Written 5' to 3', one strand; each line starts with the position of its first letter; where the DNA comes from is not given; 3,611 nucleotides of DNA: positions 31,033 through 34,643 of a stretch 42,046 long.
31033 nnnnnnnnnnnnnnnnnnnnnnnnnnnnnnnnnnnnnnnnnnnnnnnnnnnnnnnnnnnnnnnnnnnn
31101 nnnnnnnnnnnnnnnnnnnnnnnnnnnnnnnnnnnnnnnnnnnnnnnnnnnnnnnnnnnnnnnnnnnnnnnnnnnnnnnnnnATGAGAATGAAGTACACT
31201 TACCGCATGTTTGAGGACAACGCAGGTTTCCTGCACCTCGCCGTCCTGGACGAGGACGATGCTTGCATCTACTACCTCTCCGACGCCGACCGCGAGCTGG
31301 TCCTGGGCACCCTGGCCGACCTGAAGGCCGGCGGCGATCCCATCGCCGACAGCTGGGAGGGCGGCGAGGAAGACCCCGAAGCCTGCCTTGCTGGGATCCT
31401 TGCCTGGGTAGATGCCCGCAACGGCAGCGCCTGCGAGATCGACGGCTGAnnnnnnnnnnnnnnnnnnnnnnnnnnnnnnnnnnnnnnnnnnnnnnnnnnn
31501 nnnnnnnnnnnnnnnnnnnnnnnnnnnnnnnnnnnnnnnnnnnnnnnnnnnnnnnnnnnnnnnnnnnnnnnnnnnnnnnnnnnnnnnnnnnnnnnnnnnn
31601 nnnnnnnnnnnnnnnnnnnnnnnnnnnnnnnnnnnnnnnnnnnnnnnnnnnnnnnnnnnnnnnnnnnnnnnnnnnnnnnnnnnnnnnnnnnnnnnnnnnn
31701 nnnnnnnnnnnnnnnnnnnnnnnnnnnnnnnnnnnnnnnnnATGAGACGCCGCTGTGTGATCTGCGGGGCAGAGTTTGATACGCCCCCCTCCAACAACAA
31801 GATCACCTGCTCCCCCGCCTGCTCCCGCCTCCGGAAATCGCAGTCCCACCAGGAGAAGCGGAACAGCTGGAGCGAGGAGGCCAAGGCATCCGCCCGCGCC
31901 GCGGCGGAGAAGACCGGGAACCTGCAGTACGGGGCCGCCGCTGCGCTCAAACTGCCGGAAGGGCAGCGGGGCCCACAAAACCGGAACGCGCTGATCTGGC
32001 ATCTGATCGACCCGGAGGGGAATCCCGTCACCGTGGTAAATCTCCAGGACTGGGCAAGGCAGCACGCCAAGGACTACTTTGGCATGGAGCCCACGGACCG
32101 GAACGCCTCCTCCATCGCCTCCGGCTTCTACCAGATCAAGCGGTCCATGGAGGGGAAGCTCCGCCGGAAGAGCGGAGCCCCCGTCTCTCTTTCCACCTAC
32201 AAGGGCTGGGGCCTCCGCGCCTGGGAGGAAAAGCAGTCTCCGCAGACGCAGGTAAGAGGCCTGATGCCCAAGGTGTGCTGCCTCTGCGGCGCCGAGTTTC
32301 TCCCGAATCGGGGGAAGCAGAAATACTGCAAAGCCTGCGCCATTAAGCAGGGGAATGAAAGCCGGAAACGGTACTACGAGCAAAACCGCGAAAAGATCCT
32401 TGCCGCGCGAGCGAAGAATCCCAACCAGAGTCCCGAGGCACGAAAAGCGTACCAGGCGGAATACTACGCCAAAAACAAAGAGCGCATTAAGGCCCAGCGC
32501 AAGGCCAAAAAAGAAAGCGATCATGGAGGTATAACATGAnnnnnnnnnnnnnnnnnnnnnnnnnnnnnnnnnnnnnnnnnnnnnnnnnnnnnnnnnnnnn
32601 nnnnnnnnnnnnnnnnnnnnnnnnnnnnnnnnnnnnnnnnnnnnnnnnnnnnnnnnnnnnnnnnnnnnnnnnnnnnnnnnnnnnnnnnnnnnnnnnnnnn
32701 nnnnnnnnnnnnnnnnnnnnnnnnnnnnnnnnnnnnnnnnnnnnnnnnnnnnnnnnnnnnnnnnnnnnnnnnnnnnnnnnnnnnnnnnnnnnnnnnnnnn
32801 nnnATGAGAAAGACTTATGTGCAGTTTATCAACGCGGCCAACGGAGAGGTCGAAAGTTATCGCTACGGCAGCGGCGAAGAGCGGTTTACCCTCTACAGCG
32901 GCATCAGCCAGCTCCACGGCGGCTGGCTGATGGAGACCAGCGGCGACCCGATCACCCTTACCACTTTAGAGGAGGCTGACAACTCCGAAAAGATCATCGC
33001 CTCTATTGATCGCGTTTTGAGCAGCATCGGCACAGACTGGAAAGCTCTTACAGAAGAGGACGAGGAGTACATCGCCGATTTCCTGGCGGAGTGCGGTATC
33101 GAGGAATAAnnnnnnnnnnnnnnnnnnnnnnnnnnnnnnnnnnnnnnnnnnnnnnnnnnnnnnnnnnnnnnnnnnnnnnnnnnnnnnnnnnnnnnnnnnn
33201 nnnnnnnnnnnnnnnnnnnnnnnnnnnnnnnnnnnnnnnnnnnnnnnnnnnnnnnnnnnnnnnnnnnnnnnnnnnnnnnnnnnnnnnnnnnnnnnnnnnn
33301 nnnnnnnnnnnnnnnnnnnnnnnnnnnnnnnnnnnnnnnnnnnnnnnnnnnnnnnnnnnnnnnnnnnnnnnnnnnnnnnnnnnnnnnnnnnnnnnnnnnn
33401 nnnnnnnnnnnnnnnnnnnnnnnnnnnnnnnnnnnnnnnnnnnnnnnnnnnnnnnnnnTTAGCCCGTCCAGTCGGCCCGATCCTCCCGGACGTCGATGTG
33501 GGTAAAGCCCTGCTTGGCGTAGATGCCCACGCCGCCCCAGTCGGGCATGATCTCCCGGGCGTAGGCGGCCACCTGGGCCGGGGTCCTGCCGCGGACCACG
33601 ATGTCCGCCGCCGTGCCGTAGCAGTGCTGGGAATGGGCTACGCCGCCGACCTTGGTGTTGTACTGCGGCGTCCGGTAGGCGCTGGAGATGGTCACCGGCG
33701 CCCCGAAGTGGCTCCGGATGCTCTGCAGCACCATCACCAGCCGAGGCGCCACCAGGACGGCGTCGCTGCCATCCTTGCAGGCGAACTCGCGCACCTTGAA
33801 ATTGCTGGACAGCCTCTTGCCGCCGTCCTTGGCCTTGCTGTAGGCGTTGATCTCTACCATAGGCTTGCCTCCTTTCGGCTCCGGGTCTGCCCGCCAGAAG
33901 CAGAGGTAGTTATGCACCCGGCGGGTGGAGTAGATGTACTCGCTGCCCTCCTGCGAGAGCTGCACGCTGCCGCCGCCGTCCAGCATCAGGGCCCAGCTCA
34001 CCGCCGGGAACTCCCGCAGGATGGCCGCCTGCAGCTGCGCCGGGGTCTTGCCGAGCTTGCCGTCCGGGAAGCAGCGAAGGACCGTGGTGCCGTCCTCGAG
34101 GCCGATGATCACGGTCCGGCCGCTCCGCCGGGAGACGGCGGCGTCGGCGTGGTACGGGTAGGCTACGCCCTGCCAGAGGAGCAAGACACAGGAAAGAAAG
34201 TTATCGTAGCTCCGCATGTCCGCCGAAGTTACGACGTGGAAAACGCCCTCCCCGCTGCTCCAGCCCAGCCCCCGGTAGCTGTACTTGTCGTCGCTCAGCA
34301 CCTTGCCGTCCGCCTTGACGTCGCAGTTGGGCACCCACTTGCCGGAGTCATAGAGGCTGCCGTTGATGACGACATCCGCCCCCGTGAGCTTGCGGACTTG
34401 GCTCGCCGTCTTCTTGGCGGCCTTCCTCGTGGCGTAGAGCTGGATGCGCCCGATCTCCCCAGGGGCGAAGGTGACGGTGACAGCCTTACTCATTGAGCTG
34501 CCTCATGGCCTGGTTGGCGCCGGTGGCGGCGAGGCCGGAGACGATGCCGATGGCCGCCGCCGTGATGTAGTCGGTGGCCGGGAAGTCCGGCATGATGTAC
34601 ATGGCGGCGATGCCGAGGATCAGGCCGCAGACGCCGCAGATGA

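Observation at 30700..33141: Opposite-strand accessory cassette with acr/aca-like architecture: operator-flanked strong promoters, small acidic proteins and an HTH regulator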

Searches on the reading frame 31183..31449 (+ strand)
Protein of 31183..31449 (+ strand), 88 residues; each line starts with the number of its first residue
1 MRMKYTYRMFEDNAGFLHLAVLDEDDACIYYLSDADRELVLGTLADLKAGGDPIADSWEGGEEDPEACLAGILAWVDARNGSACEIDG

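Call 10: search_protein_families(library=pfam, max_evalue=1, proteins=[window:31183-31449:+])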
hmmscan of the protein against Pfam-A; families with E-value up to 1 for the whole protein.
window:31183-31449:+ (88 aa): 1 family
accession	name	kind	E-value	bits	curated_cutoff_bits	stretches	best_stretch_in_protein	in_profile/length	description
PF06412.16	TraD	-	0.11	12.7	22.3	0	32-48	23-39/62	Conjugal transfer protein TraD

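Call 11: search_protein_families(library=phrogs, max_evalue=0.01, proteins=[window:31183-31449:+])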
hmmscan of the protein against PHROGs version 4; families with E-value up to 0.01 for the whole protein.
window:31183-31449:+ (88 aa): 0 families

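Call 20: search_solved_structures(query=window:31183-31449:+, max_evalue=10)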
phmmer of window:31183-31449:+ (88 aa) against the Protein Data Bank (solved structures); distinct sequences matched with E-value up to 10: 7.
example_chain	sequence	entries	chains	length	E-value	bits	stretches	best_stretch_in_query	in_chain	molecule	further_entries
9luy_A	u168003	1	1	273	0.035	17.6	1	17-63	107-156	Single-chain Fv antibody of G2 fused with antigen peptide from chicken chromosome 6 C10orf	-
9lux_A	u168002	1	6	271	0.055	17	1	17-63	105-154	Major prion protein homolog,Single-chain Fv antibody of G2 fused with antigen peptide from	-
5btb_A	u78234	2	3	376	0.13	15.8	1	13-73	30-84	AFR263Cp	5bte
7x8y_H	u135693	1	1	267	1.1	12.9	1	10-46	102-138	Ab159 heavy chain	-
3uyp_A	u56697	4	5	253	1.1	12.8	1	12-61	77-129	anti-dengue Mab 4E11 | Variable domains of murine anti-dengue Mab 4E11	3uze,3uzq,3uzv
8g1b_A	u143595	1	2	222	1.2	12.7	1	14-52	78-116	The heavy chain of human 2G02 Fab fragment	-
10ex_F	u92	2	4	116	1.5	12.4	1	11-33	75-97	Heavy chain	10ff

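Call 30: find_homologous_proteins(query=window:31183-31449:+, max_evalue=0.001)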
Query window:31183-31449:+ (88 aa): 46 proteins with E <= 0.001 among 47 candidates.
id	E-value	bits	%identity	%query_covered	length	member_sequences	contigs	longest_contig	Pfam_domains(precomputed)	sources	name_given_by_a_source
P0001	2.0e-50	186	99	98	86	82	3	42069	-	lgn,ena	-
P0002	1.5e-47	177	95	98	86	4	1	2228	-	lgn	-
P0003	1.0e-45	171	88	98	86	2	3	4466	-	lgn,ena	-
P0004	5.0e-43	163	87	98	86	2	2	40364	-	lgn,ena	-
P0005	3.9e-40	154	81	97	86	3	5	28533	-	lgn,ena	-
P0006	6.2e-40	153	80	97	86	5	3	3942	-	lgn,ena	-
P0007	4.2e-39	150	81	97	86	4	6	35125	-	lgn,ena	-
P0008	3.3e-37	144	79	97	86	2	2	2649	-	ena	-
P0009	9.0e-37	143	78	97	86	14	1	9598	-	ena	-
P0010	1.1e-36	142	79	97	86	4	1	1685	-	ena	-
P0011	1.2e-36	142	80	97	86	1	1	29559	-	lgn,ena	-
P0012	1.0e-33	133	74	97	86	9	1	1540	-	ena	-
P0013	5.5e-33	131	74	97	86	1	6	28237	-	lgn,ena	-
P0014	6.1e-33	131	74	97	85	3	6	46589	-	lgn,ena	-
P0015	7.8e-33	130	72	93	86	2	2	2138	-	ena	-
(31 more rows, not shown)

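Call 48: predict_structure(alignment_id=A2)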
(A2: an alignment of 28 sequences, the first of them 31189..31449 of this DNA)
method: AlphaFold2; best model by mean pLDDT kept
length: 86 residues; sequences in the alignment: 28
mean_pLDDT: 94.1   pTM: 0.85
mean pLDDT of the five models: 94.1, 93.6, 92.9, 92.8, 92.1
residues with pLDDT >= 90: 75; 70-90: 9; 50-70: 2; < 50: 0
segments of 3 or more residues with pLDDT < 50: none
pLDDT, mean of each block of 10 residues (from residue 1): 92 97 96 96 95 90 97 94 87
secondary structure, 60 per line:
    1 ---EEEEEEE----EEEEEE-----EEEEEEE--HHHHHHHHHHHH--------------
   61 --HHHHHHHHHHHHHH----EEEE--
elements in order: E4-10 E15-20 E26-32 H35-46 H63-76 E81-84

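Call 51: fold_search(model_id=the predicted structure, library=pdb)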
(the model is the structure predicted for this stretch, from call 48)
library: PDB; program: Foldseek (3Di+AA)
matches with E <= 10: 269; with E <= 0.001: 0
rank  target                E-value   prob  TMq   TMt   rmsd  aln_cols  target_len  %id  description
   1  6q2z_MODEL_1_A        9.6e-01  0.63  0.39  0.51   3.2        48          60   12  NMR solution structure of the HVO_2922 protein from Haloferax volcanii (released 2019-06-12)
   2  7p7w_BBB              1.4e+00  0.38  0.39  0.13   3.5        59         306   19  N-acetylglucosamine kinase from Plesiomonas shigelloides compexed with alpha-N-acetylglucosamine and ADP (released 2022-08-03)
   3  7p9l_AAA              1.4e+00  0.35  0.37  0.12   3.5        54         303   18  N-acetylglucosamine kinase from Plesiomonas shigelloides compexed with alpha-N-acetylglucosamine-6-phosphate (released 2022-08-10)
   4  4qxa_B                1.5e+00  0.28  0.38  0.25   3.1        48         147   12  Crystal structure of the Rab9A-RUTBC2 RBD complex (released 2014-09-10)
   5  4db3                  1.5e+00  0.21  0.31  0.11   4.4        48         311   21  1.95 Angstrom Resolution Crystal Structure of N-acetyl-D-glucosamine kinase from Vibrio vulnificus. (released 2012-01-25)
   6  3j7y_P                1.5e+00  0.18  0.34  0.24  11.1        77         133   10  Structure of the large ribosomal subunit from human mitochondria (released 2014-10-15)
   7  7y9y_A                1.5e+00  0.08  0.24  0.02   9.3        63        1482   14  Structure of the Cas7-11-Csx29-guide RNA-target RNA (no PFS) complex (released 2022-11-09)
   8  6q27_A                1.6e+00  0.18  0.30  0.12   4.7        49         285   16  N-acetylmannosamine kinase with N-acetylmannosamine from Staphylococcus aureus (released 2020-01-22)
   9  6q26_A                1.8e+00  0.15  0.30  0.12   4.7        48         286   17  N-Acetylmannosamine kinase from Staphylococcus aureus (released 2020-01-22)
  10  6j9e_J                1.8e+00  0.12  0.30  0.38  13.6        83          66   14  Cryo-EM structure of Xanthomonos oryzae transcription elongation complex with NusA and the bacteriophage protein P7 (released 2019-07-17)
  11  2ap1                  2.0e+00  0.23  0.36  0.12   3.6        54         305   18  Crystal structure of the putative regulatory protein (released 2005-09-27)
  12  2yhw                  2.0e+00  0.23  0.36  0.13   4.9        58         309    7  High-resolution crystal structures of N-Acetylmannosamine kinase: Insights about substrate specificity, activity and inh (released 2012-02-29)
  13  5n93                  2.0e+00  0.05  0.20  0.09   7.9        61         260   16  TTK kinase domain in complex with TC-Mps1-12 (released 2017-05-31)
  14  4js8                  2.2e+00  0.05  0.20  0.09   7.9        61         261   16  Crystal structure of TTK kinase domain with an inhibitor: 401348 (released 2014-03-26)
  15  1mw7                  2.3e+00  0.38  0.34  0.14   5.1        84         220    8  X-RAY STRUCTURE OF Y162_HELPY NORTHEAST STRUCTURAL GENOMICS CONSORTIUM TARGET PR6 (released 2003-01-28)
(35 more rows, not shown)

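Call 55: fold_search(model_id=the predicted structure, library=viral)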
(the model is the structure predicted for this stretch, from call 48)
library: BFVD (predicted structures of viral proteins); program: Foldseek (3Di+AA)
matches with E <= 10: 706; with E <= 0.001: 0
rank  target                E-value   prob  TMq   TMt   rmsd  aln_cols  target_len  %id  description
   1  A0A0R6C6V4            5.7e-03  1.00  0.57  0.61   4.0        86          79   20  Uncharacterized protein [Citrobacter phage CVT22]
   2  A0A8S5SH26            1.1e-01  0.99  0.63  0.45   3.9        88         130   23  Uncharacterized protein [Siphoviridae sp. ctzyE57]
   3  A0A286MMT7            1.5e-01  0.60  0.40  0.18  17.7        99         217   13  Uncharacterized protein [Klebsiella phage KPN U2874]
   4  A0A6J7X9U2            1.9e-01  0.47  0.34  0.35  11.2        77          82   16  Uncharacterized protein [uncultured Caudovirales phage]
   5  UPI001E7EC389         3.1e-01  0.80  0.36  0.39   3.5        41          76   20  (no name look-up for this kind of identifier)
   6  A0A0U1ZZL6            3.5e-01  0.38  0.31  0.36   5.0        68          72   16  Ribonuclease H [Staphylococcus phage Stau2]
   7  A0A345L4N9            4.0e-01  0.90  0.43  0.54   2.8        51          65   27  (no name in the UniProt tables at hand)
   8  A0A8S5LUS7            4.0e-01  0.89  0.49  0.28   3.1        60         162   15  Uncharacterized protein [Tectiviridae sp. cthzn51]
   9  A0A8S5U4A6            4.0e-01  0.47  0.43  0.34   8.0        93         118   15  Uncharacterized protein [Podoviridae sp. ctZDN4]
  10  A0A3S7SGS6            4.2e-01  0.25  0.30  0.32  12.2        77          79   19  (no name in the UniProt tables at hand)
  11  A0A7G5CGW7            4.4e-01  0.47  0.38  0.38   5.4        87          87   15  (no name in the UniProt tables at hand)
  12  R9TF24                5.3e-01  0.09  0.22  0.09  11.5       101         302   15  Zinc-ribbon domain-containing protein [Vibrio phage nt-1]
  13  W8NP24                5.6e-01  0.77  0.42  0.50   3.6        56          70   16  Uncharacterized protein [Microbacterium phage vB_MoxS-ISF9]
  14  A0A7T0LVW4            5.9e-01  0.75  0.38  0.53   3.4        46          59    9  Uncharacterized protein [Pectobacterium phage Possum]
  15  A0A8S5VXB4            6.3e-01  0.54  0.43  0.39  12.0        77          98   14  (no name in the UniProt tables at hand)
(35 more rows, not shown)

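Call 66: search_protein_families(library=ncbifam, max_evalue=0.1, proteins=[window:31189-31449:+])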
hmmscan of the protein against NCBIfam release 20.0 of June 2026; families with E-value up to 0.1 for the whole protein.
window:31189-31449:+ (86 aa): 0 families

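Call 85: search_protein_families(library=padloc, max_evalue=0.01, proteins=[window:31189-31449:+])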
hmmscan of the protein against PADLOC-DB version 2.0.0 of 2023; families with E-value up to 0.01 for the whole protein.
window:31189-31449:+ (86 aa): 0 families

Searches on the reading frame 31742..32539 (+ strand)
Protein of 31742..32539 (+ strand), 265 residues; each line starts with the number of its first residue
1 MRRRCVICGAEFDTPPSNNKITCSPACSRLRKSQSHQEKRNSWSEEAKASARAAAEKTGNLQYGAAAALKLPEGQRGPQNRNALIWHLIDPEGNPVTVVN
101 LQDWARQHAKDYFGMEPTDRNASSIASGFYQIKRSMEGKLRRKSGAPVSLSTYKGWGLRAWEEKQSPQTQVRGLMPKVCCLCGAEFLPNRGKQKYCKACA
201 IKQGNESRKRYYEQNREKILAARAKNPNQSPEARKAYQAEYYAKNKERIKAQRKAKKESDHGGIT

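Call 10: search_protein_families(library=pfam, max_evalue=1, proteins=[window:31742-32539:+])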
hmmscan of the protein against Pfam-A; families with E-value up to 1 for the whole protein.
window:31742-32539:+ (265 aa): 2 families
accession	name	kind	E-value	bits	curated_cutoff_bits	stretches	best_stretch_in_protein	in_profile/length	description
PF03714.20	PUD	-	0.2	13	25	0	152-169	12-29/97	Bacterial pullanase-associated domain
PF18912.6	DZR_2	-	0.32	11.3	27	1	174-200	5-28/56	Double zinc ribbon domain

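Call 11: search_protein_families(library=phrogs, max_evalue=0.01, proteins=[window:31742-32539:+])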
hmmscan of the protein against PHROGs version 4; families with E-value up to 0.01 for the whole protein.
window:31742-32539:+ (265 aa): 6 families
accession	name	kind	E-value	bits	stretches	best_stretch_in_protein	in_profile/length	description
phrog_1271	-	DNA, RNA and nucleotide metabolism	1.3e-08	35.6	1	3-48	213-262/361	HNH endonuclease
phrog_7091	-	DNA, RNA and nucleotide metabolism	1.4e-05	26.4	1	191-260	41-110/132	HNH endonuclease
phrog_12986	-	unknown function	0.0012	20.1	0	2-56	6-58/130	-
phrog_1333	-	unknown function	0.0018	19.4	0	166-213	90-138/166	-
phrog_32573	-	unknown function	0.0035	18.6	1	177-218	76-114/118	-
phrog_307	-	DNA, RNA and nucleotide metabolism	0.0042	18.1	1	158-219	39-101/334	endonuclease VII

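Call 59: search_solved_structures(query=window:31742-32539:+, max_evalue=10)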
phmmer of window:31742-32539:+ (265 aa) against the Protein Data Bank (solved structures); distinct sequences matched with E-value up to 10: 2.
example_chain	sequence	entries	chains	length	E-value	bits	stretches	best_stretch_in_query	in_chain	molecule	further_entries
5xy3_F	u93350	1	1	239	0.41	13.6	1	206-258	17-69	Ribosomal protein L30p/L7e, putative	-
8esq_F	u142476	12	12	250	5.1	10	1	211-260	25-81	60S ribosomal protein L7-B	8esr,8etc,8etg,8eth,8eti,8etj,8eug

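Call 66: search_protein_families(library=ncbifam, max_evalue=0.1, proteins=[window:31742-32539:+])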
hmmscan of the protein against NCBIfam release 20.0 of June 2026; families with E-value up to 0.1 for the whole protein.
window:31742-32539:+ (265 aa): 0 families

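Call 85: search_protein_families(library=padloc, max_evalue=0.01, proteins=[window:31742-32539:+])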
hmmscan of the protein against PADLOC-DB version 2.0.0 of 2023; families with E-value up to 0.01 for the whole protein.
window:31742-32539:+ (265 aa): 0 families

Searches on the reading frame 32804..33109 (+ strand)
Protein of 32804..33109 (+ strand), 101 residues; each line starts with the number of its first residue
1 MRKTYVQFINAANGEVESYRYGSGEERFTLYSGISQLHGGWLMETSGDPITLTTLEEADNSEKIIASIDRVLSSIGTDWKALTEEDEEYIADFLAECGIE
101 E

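Call 10: search_protein_families(library=pfam, max_evalue=1, proteins=[window:32804-33109:+])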
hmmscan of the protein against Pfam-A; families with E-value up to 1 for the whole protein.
window:32804-33109:+ (101 aa): 0 families

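Call 11: search_protein_families(library=phrogs, max_evalue=0.01, proteins=[window:32804-33109:+])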
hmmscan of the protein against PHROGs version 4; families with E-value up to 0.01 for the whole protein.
window:32804-33109:+ (101 aa): 0 families

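Call 21: search_solved_structures(query=window:32804-33109:+, max_evalue=10)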
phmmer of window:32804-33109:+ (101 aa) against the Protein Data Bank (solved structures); distinct sequences matched with E-value up to 10: 1.
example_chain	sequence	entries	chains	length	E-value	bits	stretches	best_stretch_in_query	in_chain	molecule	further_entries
8jbs_A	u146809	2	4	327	0.54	13.9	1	14-84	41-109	Putative cobalamin binding protein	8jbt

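Call 39: find_homologous_proteins(query=window:32804-33109:+, max_evalue=0.001)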
Query window:32804-33109:+ (101 aa): 7 proteins with E <= 0.001 among 10 candidates.
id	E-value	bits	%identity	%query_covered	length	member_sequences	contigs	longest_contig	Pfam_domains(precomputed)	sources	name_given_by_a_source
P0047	8.2e-59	214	99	100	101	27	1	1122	-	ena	-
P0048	2.1e-56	206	95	100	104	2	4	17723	-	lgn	-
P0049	2.7e-56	206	95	99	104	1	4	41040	-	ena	-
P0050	1.7e-50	187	92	100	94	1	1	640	-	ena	-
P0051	6.1e-50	185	92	100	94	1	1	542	-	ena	-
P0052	3.2e-41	157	73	99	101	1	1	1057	-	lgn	-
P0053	2.2e-5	42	96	26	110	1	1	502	-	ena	-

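Call 66: search_protein_families(library=ncbifam, max_evalue=0.1, proteins=[window:32804-33109:+])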
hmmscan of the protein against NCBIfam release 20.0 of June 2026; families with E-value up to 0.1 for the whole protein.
window:32804-33109:+ (101 aa): 0 families

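Call 85: search_protein_families(library=padloc, max_evalue=0.01, proteins=[window:32804-33109:+])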
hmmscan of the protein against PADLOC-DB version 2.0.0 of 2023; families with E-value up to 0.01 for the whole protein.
window:32804-33109:+ (101 aa): 0 families

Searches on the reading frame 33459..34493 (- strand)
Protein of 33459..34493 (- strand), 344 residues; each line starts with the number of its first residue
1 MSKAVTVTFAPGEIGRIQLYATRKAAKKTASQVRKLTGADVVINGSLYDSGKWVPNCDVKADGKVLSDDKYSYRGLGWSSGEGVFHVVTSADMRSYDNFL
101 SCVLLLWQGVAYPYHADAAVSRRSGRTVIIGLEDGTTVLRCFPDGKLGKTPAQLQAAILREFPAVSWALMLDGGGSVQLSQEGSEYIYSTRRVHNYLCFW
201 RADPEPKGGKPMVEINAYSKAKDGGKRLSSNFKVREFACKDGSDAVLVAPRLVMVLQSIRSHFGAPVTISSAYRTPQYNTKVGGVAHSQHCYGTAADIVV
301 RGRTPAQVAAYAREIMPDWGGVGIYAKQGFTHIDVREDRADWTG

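Call 10: search_protein_families(library=pfam, max_evalue=1, proteins=[window:33459-34493:-])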
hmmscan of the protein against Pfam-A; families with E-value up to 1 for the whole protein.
window:33459-34493:- (344 aa): 4 families
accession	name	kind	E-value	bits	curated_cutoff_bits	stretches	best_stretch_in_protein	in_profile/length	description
PF08291.16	Peptidase_M15_3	-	3.4e-24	85.5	23.2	1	232-334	3-108/108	Peptidase M15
PF09992.14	NAGPA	-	1.1e-08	35.9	25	1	38-199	2-168/169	Phosphodiester glycosidase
PF05951.18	Peptidase_M15_2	-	1.2e-08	35.3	27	1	250-339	55-151/153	Bacterial protein of unknown function (DUF882)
PF13539.11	Peptidase_M15_4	-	0.1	13.6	25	1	287-305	6-23/70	D-alanyl-D-alanine carboxypeptidase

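Call 11: search_protein_families(library=phrogs, max_evalue=0.01, proteins=[window:33459-34493:-])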
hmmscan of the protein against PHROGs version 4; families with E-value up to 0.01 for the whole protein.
window:33459-34493:- (344 aa): 5 families
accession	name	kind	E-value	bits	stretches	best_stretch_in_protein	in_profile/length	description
phrog_894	-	lysis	3.2e-37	129.4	1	215-338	33-164/389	endolysin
phrog_18955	-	unknown function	2.5e-23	83.5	1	8-204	6-194/483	-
phrog_17373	-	other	1.1e-16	62.2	1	230-339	20-126/224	peptidase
phrog_28234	-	lysis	6.8e-07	29.6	1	246-340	268-364/372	endolysin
phrog_25247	-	other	3.4e-05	24.1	1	254-339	426-507/520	peptidase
